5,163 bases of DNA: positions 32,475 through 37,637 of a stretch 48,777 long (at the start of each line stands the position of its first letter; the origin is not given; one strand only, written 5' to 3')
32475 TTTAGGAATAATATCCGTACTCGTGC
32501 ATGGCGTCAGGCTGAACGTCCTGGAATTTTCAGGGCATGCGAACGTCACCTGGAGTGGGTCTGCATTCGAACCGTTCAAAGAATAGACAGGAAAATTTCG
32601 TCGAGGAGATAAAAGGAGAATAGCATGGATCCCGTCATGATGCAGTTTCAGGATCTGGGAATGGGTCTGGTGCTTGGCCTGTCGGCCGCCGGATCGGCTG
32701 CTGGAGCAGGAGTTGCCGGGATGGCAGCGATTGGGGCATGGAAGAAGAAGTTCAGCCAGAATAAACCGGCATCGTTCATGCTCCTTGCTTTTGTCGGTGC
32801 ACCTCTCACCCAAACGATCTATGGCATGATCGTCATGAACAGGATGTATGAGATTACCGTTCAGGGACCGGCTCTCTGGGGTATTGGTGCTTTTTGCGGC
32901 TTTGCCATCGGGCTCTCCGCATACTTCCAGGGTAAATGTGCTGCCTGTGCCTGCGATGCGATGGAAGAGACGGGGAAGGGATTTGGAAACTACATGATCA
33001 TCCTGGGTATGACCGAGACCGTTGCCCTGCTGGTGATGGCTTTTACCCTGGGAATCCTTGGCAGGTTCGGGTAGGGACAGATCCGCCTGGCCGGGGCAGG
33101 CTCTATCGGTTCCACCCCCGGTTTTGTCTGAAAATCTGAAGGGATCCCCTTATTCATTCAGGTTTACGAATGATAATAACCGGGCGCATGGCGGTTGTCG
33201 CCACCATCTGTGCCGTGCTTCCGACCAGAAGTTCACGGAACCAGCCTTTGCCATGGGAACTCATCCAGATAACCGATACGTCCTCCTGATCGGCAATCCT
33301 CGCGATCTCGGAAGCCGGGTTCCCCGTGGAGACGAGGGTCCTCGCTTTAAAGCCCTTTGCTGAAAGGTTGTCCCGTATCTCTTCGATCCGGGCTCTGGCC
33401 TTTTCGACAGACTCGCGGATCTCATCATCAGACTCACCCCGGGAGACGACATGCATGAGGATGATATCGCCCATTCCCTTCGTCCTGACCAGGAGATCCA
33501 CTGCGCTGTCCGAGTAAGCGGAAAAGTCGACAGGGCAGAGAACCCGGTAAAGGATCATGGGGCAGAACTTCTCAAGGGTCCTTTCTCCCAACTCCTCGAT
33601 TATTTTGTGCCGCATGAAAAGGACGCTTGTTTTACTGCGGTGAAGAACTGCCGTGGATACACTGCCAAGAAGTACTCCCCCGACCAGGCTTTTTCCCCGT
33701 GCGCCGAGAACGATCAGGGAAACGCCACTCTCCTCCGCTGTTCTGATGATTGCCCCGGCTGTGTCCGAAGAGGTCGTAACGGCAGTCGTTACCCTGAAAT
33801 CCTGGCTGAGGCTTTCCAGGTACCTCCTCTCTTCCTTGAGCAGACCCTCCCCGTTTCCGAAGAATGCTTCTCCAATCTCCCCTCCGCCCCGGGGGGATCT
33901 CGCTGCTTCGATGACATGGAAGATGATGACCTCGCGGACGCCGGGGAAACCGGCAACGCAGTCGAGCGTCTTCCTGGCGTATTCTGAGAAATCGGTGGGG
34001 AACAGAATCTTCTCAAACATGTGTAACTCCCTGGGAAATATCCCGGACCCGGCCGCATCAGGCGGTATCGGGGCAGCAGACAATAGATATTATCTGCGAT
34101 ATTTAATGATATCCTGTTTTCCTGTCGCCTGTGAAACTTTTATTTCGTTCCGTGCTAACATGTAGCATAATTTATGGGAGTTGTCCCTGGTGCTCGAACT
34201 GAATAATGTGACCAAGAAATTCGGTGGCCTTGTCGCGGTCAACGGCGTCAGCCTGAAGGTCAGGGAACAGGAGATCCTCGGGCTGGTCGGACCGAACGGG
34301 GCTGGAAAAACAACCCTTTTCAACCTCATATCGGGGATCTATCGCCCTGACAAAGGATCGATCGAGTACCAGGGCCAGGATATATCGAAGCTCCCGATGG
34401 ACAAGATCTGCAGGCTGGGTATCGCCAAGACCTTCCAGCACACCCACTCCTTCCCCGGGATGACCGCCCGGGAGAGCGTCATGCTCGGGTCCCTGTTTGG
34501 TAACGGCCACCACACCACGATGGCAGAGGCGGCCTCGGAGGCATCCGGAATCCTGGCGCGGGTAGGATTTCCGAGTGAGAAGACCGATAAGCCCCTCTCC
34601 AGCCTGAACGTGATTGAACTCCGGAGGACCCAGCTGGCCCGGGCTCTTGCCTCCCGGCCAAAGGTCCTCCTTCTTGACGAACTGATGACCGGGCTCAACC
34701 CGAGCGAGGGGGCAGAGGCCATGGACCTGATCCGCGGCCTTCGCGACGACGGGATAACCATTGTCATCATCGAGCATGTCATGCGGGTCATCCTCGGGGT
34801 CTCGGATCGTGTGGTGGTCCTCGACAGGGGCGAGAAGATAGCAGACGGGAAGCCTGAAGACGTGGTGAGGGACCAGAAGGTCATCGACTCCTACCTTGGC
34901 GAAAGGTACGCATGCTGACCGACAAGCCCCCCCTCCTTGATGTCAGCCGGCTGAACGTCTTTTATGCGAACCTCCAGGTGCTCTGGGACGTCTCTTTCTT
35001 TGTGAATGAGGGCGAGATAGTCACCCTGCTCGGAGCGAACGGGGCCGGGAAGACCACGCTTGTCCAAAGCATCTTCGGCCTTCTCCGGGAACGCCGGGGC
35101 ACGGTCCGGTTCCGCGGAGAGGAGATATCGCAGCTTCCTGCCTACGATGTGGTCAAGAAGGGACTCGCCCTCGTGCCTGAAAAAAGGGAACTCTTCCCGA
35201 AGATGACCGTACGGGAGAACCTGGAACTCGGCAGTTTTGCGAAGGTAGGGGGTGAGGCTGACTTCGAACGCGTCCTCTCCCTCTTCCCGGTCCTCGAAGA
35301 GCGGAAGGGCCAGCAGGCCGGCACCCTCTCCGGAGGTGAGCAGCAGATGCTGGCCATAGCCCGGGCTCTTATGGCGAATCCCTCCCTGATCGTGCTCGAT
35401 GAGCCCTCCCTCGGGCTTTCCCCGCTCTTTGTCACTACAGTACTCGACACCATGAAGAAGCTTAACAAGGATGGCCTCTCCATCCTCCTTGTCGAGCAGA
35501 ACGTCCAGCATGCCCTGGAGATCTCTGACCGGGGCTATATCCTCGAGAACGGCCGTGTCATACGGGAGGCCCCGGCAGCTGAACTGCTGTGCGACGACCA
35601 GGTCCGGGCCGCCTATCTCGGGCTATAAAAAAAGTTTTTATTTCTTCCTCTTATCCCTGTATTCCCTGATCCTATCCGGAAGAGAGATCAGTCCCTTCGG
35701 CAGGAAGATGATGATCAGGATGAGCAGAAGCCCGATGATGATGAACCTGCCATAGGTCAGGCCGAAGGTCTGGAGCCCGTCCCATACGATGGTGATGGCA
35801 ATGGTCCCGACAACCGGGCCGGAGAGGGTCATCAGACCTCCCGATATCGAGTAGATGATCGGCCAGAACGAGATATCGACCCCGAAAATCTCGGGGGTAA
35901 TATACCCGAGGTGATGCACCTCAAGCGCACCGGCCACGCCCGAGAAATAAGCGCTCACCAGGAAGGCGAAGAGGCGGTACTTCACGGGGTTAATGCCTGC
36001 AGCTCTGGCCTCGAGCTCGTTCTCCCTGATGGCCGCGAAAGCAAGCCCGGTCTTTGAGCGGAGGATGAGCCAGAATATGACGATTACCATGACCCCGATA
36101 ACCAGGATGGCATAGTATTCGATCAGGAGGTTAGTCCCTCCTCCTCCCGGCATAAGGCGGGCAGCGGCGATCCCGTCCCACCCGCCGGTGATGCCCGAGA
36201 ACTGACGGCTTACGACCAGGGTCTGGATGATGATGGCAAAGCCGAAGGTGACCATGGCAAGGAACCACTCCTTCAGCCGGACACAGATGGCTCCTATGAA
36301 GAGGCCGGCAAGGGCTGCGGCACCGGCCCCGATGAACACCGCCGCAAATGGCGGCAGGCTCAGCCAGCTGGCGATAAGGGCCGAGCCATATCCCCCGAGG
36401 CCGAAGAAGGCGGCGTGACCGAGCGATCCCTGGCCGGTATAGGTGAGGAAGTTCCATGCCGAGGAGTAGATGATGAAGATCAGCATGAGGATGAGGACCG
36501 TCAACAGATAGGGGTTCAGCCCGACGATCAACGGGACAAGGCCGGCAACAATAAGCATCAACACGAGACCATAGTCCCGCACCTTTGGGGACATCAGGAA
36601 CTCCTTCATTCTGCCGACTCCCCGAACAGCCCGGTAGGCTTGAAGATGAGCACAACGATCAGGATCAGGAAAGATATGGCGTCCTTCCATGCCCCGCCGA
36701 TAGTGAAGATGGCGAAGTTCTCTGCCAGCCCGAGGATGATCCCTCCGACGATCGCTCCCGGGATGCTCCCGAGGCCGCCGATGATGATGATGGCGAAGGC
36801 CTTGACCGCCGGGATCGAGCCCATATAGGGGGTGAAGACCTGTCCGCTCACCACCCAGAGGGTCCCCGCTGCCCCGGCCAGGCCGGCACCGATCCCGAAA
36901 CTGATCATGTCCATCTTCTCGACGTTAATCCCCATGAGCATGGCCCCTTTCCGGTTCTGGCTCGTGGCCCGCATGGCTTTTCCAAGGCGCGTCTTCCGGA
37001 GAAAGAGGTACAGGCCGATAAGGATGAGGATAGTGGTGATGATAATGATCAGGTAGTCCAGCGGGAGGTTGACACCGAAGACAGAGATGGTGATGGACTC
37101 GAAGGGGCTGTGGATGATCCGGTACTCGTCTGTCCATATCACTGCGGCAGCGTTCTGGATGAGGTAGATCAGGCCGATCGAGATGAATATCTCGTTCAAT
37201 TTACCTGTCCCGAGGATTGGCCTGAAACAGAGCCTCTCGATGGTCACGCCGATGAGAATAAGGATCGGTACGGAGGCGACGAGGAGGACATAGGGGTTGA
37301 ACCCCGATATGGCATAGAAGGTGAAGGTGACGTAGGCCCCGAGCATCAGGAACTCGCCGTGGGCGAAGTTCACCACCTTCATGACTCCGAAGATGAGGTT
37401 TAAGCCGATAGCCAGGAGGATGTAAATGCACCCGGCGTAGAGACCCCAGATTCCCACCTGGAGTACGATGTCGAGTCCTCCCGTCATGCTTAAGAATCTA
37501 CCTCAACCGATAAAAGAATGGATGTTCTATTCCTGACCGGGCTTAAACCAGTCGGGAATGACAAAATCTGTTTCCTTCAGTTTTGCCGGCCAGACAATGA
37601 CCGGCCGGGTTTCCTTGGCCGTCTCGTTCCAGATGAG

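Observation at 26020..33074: Second rotary ATPase: a minimal bacterial-style 7-gene V-type operon, head-to-head with the native A1AO ATP synthase operon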

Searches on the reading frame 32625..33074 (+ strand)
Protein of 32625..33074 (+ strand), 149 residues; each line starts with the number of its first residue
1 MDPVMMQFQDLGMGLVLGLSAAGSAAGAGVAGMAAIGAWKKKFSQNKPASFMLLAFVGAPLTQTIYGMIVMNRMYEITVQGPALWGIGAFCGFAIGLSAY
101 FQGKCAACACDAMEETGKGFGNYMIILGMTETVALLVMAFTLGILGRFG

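Call 3: search_protein_families(library=pfam, proteins=[window:32625-33074:+], max_evalue=0.01)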
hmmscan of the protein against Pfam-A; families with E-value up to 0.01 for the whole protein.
window:32625-33074:+ (149 aa): 1 family
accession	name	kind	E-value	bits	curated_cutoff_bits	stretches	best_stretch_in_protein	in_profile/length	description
PF00137.26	ATP-synt_C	-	3.9e-12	46.7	24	2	86-140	2-56/60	ATP synthase subunit C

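Call 6: search_protein_families(library=ncbifam, proteins=[window:32625-33074:+], max_evalue=0.01)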
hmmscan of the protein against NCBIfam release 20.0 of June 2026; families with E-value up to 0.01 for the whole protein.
window:32625-33074:+ (149 aa): 6 families
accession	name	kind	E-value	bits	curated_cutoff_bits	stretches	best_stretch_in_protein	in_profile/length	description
NF005174.0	PRK06649.1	equivalog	7e-52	175.3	127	1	6-143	1-140/143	V-type ATP synthase subunit K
NF007200.0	PRK09621.1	equivalog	2.8e-16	59.7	108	1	5-142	1-138/141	ATP synthase subunit C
NF006219.0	PRK08344.1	equivalog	2.3e-13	50.2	108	1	1-143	1-155/161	V-type ATP synthase subunit K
NF004913.0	PRK06271.1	equivalog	5.7e-10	38.9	211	1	8-138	7-134/220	V-type ATP synthase subunit K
NF005124.0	PRK06558.1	equivalog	1.9e-07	31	127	1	8-140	16-150/159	V-type ATP synthase subunit K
NF011483.0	PRK14893.1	equivalog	0.00097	19.2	188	0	10-137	12-146/162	V-type ATP synthase subunit K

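Call 21: search_solved_structures(query=window:32625-33074:+, max_evalue=0.01, show_alignments=3)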
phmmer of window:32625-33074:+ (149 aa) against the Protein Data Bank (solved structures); distinct sequences matched with E-value up to 0.01: 0.

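Call 47: search_solved_structures(query=A3, max_evalue=10, show_alignments=4)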
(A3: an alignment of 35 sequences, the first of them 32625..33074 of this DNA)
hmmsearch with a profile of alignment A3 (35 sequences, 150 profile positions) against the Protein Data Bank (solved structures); distinct sequences matched with E-value up to 10: 29.
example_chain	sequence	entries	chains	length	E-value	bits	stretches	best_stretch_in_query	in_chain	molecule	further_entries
2bl2_A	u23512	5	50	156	0.0022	21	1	8-144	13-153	V-TYPE SODIUM ATP SYNTHASE SUBUNIT K | V-Type Sodium ATPase Subunit K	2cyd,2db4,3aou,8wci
6xbw_b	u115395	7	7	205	0.0025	20.8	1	10-146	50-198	V-type proton ATPase 21 kDa proteolipid subunit | V-type proton ATPase 21 kDa proteolipid subunit isoform 1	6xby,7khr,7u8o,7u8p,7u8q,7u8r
6wlw_0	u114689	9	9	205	0.0026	20.8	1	10-146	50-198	V-type proton ATPase 21 kDa proteolipid subunit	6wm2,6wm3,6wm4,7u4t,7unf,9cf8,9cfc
8xli_b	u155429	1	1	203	0.0044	20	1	10-146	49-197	ATPase, H+ transporting, V0 subunit B (Predicted), isoform CRA_a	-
9bra_b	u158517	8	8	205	0.0045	20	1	10-146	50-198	V-type proton ATPase 21 kDa proteolipid subunit c''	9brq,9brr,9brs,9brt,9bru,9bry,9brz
6vq6_b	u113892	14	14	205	0.0045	20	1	10-146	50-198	ATPase, H+ transporting, V0 subunit B (Predicted), isoform CRA_a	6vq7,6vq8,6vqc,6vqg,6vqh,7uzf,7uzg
8yy1_O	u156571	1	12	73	0.0077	19.2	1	86-148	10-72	V-type ATP synthase, subunit K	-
6qum_O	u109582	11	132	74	0.0091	19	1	86-148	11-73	V-type ATP synthase, subunit K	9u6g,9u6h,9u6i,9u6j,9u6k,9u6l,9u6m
36qu_g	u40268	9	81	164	0.012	18.6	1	9-145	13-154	V-type proton ATPase subunit c1 | V-type proton ATPase subunit c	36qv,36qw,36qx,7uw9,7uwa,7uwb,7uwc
22vl_M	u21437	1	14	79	0.014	18.3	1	10-75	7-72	ATP synthase subunit c, chloroplastic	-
3v3c_A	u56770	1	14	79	0.065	16.2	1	11-75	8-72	ATP synthase subunit c, chloroplastic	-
7uw9_c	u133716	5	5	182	0.11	15.5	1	8-137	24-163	V-type proton ATPase subunit c"" | Vacuolar membrane ATPase subunit c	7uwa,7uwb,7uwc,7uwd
4mjn_A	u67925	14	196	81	0.13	15.3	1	7-75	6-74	ATP synthase subunit c, chloroplastic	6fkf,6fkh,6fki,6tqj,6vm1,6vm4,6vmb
8ywt_O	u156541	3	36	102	0.14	15.2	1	85-149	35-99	V-type ATP synthase, subunit K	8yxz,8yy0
6m0r_D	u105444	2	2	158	0.14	15.1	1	11-145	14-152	V-type proton ATPase subunit c'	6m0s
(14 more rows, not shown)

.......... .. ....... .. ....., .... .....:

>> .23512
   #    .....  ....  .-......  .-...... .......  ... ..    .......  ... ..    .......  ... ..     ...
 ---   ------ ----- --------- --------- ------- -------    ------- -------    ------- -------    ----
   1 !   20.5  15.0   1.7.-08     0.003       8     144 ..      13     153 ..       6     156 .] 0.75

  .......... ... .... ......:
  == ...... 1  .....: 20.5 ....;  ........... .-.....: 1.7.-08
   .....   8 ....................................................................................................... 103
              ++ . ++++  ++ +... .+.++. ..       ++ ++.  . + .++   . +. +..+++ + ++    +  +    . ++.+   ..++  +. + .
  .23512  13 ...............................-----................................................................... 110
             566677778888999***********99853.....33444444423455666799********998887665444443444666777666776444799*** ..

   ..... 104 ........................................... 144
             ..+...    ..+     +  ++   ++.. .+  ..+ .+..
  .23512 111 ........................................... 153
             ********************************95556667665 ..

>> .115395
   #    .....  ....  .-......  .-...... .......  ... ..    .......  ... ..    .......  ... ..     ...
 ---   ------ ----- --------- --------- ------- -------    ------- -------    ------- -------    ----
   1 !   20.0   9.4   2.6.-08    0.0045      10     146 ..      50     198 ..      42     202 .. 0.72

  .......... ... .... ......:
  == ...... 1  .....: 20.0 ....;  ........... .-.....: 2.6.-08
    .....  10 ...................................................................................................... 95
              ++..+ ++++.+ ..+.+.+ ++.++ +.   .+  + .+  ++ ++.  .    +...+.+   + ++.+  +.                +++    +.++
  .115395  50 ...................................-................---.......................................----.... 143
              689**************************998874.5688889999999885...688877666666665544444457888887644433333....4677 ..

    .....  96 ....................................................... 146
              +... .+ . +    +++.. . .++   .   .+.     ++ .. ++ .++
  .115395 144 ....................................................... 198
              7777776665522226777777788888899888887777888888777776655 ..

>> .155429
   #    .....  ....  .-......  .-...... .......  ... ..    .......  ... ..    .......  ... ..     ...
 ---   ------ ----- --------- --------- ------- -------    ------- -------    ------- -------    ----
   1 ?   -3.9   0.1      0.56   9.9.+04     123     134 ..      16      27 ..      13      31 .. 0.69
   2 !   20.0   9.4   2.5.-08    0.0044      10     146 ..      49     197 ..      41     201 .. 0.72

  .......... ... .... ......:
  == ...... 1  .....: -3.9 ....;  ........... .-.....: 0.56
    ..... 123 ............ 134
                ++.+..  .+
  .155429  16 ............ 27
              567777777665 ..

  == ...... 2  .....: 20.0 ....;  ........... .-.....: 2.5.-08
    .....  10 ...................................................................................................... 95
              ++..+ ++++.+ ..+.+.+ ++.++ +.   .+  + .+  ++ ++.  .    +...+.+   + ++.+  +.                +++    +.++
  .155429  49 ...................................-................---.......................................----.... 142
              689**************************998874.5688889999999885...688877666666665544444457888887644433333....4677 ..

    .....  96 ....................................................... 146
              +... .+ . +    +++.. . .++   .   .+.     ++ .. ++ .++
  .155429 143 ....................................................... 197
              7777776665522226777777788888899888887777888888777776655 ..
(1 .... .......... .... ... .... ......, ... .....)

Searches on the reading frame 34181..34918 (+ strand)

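Call 43: search_protein_families(library=pfam, proteins=[window:34181-34918:+], max_evalue=0.001)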
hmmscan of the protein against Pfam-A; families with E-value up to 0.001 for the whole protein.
window:34181-34918:+ (245 aa): 3 families
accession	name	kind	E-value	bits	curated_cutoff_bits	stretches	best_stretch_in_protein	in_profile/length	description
PF00005.33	ABC_tran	-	7.9e-30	104.7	25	1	21-167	2-134/137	ABC transporter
PF12399.14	BCA_ABC_TP_C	-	2.3e-09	37.1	25.5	1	218-243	1-26/27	Branched-chain amino acid ATP-binding cassette transporter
PF13304.12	AAA_21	-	1.3e-06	29.2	27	0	33-53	2-22/304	AAA domain, putative AbiEii toxin, Type IV TA system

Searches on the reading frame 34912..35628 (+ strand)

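Call 43: search_protein_families(library=pfam, proteins=[window:34912-35628:+], max_evalue=0.001)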
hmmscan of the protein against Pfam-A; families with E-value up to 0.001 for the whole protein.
window:34912-35628:+ (238 aa): 4 families
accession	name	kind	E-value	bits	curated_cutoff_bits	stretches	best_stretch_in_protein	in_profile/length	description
PF00005.33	ABC_tran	-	5.4e-33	114.9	25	1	26-166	3-136/137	ABC transporter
PF13304.12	AAA_21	-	4.3e-10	40.6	27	1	129-193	228-295/304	AAA domain, putative AbiEii toxin, Type IV TA system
PF02463.25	SMC_N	-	0.00014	21.8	40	0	35-78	25-67/220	RecF/RecN/SMC N terminal domain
PF13191.12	AAA_16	-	0.0002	22.3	32.6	1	33-87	23-85/167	AAA ATPase domain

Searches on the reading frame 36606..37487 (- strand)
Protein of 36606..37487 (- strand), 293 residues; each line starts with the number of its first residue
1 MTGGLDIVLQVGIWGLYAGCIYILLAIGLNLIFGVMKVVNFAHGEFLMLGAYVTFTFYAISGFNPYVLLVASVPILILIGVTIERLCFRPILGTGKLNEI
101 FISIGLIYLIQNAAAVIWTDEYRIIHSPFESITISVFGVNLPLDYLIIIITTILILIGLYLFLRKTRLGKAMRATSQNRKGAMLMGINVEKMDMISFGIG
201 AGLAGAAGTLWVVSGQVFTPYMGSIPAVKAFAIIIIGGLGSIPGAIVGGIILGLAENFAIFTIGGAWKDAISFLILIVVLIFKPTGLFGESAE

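Call 43: search_protein_families(library=pfam, proteins=[window:36606-37487:-], max_evalue=0.001)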
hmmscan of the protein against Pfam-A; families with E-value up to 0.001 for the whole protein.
window:36606-37487:- (293 aa): 1 family
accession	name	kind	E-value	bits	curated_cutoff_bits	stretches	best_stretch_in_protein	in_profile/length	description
PF02653.21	BPD_transp_2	-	3.3e-44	151.5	26.8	1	15-280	5-269/269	Branched-chain amino acid transport system / permease component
